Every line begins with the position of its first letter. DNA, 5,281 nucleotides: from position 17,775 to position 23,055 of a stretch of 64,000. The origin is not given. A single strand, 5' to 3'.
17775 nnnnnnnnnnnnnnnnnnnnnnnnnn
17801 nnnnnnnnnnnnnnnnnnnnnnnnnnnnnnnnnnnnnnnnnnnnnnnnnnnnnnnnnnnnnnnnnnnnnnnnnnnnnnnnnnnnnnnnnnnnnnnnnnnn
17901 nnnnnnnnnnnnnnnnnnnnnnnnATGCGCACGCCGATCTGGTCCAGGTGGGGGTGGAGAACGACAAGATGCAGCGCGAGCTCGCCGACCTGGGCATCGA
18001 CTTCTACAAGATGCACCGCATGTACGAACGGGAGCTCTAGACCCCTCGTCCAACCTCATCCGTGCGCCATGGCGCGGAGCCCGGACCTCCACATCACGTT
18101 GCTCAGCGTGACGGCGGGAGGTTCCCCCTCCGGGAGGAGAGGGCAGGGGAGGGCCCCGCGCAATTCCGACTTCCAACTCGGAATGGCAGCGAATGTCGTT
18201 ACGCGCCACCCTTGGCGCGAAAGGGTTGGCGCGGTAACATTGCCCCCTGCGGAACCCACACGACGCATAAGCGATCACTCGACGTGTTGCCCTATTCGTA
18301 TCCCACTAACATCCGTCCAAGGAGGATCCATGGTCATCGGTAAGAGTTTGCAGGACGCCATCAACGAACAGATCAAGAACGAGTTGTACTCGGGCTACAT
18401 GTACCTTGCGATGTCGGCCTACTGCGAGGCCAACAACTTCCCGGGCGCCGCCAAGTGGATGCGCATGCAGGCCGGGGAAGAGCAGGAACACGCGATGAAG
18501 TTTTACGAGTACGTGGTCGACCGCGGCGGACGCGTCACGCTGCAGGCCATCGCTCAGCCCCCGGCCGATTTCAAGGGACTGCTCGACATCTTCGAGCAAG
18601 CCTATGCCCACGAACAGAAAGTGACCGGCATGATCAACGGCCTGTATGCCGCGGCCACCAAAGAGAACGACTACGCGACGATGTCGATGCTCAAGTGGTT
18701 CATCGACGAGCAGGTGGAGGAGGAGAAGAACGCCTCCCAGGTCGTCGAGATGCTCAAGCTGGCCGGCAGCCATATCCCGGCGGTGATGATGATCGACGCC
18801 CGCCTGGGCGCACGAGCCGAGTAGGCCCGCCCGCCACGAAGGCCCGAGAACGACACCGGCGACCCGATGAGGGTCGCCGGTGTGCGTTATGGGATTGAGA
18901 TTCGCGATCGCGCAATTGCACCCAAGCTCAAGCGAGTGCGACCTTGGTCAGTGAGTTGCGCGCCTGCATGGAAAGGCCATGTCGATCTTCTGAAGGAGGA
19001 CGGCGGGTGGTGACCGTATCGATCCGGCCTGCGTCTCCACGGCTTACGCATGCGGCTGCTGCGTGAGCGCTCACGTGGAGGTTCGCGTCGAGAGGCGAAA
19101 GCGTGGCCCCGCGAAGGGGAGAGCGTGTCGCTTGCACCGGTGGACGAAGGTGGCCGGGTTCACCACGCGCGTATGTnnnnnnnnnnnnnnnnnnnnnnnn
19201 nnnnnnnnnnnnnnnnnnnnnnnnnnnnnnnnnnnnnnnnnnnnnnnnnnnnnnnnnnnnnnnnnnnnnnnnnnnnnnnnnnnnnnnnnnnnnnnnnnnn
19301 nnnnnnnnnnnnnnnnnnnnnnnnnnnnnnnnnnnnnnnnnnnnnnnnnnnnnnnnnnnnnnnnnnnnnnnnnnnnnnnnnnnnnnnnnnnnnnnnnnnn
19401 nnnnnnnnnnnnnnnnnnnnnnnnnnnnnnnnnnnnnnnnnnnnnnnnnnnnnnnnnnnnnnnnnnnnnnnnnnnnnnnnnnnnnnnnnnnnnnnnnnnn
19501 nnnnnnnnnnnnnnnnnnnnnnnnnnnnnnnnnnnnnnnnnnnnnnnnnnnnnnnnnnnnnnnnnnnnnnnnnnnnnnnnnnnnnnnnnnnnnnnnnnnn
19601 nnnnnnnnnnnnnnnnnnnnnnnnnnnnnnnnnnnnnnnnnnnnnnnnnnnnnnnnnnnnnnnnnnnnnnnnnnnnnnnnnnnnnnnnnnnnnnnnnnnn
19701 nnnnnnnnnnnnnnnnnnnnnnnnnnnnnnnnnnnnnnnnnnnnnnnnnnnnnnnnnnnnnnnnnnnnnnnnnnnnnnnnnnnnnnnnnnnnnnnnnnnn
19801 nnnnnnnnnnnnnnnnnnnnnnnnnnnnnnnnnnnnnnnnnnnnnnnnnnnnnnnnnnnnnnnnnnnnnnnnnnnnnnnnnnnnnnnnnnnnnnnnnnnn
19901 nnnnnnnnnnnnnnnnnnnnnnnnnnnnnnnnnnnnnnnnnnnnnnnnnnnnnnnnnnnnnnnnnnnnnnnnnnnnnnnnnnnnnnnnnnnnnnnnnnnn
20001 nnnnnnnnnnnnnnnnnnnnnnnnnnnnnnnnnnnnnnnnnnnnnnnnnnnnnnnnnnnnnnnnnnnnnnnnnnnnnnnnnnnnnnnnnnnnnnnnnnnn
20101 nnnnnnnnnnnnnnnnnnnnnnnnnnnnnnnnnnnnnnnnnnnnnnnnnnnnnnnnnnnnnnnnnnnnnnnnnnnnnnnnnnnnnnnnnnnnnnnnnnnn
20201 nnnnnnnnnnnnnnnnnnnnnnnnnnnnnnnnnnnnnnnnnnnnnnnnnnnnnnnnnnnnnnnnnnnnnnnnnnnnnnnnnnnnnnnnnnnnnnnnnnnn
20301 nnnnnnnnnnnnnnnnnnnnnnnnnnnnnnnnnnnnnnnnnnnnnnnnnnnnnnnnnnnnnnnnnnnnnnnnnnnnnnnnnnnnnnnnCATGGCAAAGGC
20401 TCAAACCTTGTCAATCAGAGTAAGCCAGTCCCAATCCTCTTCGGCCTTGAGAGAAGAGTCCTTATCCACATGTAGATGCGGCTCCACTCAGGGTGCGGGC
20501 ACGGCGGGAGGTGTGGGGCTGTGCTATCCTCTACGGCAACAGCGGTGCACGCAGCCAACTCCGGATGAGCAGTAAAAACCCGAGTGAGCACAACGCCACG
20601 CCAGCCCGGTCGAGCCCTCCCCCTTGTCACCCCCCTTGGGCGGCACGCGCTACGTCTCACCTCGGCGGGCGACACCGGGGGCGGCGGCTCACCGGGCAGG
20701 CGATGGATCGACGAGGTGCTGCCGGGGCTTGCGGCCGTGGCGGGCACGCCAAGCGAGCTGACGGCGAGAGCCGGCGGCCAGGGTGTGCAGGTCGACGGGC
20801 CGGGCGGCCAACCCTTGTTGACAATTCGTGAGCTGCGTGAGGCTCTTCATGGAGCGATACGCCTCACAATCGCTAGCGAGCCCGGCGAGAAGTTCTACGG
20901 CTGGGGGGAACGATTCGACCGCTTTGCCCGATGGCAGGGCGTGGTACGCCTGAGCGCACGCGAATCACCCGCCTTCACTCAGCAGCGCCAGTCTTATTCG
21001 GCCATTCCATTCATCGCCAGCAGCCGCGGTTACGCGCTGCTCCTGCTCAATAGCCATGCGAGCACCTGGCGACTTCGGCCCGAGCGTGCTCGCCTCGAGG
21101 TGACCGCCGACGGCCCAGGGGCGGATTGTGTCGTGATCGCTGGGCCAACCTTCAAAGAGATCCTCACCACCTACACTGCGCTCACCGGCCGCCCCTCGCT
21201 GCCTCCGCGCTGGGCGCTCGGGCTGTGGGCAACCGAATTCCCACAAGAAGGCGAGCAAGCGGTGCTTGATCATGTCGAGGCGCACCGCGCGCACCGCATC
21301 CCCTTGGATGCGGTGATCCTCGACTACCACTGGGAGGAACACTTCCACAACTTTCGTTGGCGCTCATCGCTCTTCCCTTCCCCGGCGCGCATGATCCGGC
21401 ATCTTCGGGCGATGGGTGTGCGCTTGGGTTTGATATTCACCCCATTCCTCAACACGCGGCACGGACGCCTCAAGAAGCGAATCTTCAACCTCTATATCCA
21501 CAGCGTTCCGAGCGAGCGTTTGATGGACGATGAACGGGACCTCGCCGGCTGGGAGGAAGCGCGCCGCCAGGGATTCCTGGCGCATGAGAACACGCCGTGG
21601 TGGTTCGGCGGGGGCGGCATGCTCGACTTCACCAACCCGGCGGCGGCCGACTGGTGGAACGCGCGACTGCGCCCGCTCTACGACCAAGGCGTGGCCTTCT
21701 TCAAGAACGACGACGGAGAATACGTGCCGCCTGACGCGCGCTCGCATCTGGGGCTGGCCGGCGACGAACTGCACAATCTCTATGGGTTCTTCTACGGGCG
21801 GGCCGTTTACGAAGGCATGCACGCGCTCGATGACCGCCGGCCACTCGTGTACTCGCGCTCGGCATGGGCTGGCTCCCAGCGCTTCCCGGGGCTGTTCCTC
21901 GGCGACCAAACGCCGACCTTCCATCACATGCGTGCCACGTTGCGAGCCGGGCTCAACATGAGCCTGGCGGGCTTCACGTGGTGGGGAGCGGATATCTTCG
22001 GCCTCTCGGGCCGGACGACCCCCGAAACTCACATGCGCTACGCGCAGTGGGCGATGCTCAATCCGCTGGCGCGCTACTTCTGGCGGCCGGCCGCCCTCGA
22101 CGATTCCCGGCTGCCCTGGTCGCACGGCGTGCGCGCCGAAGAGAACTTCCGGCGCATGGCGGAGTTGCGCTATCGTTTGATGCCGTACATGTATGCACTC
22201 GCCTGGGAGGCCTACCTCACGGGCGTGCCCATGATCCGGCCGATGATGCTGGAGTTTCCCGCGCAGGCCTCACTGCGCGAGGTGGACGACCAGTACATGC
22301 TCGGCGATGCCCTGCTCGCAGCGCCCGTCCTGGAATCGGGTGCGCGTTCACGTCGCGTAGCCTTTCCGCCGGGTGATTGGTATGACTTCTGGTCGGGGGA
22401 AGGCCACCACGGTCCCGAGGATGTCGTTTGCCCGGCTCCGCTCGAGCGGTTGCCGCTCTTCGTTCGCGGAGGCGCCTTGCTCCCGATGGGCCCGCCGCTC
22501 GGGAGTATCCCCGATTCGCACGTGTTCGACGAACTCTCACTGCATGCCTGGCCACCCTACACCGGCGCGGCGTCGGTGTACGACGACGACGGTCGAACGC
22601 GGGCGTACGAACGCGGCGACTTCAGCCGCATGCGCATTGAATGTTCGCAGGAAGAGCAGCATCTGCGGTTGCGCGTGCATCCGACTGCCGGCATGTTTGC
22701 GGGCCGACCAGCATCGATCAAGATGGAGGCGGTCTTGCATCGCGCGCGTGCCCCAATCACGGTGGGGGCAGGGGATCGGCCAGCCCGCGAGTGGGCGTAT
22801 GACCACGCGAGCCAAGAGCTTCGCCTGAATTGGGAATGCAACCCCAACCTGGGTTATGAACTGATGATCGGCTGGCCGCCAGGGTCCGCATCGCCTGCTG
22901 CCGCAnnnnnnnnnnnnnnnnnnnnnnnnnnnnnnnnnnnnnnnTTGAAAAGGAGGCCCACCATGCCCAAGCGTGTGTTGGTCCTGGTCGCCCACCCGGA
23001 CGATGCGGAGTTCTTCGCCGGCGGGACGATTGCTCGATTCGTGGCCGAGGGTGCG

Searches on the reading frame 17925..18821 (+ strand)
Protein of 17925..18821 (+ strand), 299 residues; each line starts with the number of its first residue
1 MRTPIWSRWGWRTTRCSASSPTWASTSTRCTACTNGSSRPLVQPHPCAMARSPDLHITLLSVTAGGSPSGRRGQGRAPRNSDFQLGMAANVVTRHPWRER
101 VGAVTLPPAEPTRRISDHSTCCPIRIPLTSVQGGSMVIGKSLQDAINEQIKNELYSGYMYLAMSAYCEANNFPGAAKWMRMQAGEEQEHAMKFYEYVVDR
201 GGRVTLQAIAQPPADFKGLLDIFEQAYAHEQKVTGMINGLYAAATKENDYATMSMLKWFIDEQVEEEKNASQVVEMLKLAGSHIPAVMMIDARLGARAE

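Call 43: search_protein_families(library=pfam, proteins=[window:17925-18821:+], max_evalue=0.001)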
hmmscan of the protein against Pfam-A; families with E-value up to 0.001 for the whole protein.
window:17925-18821:+ (299 aa): 2 families
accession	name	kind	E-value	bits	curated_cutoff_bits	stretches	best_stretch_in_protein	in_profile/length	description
PF00210.30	Ferritin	-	3.9e-44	150.5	24.5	1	144-279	2-141/142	Ferritin-like domain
PF02915.23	Rubrerythrin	-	0.0008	20.2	22.8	0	148-262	5-126/137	Rubrerythrin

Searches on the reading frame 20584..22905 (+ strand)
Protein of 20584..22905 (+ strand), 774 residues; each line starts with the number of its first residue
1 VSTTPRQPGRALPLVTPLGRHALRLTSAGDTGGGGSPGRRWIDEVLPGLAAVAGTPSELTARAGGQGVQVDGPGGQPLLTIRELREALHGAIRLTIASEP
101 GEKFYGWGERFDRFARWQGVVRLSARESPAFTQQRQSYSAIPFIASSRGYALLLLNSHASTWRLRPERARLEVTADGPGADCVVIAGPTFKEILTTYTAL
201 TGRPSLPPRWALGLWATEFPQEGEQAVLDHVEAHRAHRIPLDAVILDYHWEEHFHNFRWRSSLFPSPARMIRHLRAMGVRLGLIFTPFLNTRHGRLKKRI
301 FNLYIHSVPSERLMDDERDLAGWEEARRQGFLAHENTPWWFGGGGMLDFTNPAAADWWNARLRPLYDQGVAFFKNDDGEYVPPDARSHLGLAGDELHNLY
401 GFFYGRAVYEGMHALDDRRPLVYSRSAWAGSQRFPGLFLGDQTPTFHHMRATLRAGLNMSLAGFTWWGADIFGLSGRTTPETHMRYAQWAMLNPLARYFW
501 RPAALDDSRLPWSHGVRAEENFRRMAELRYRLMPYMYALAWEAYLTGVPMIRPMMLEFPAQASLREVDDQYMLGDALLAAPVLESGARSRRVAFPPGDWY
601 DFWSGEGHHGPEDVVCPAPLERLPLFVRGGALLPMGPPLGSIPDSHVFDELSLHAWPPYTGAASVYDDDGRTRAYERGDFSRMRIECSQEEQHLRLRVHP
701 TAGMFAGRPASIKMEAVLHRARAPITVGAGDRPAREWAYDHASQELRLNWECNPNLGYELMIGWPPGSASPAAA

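Call 43: search_protein_families(library=pfam, proteins=[window:20584-22905:+], max_evalue=0.001)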
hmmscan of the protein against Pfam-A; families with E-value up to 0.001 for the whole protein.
window:20584-22905:+ (774 aa): 4 families
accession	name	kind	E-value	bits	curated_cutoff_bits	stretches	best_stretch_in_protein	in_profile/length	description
PF01055.32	Glyco_hydro_31_2nd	-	3.6e-69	234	23.5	1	204-539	1-328/328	Glycosyl hydrolases family 31 TIM-barrel domain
PF21365.3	Glyco_hydro_31_3rd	-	4.5e-27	94.8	24.4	1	547-632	1-86/87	Glycosyl hydrolase family 31 C-terminal domain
PF17137.9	DUF5110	-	2.8e-12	46.9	27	1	650-719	1-69/71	Domain of unknown function (DUF5110)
PF13802.12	Gal_mutarotas_2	-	6.8e-11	43.2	27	1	90-161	106-182/184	Glycosyl hydrolase 31 N-terminal galactose mutarotase-like domain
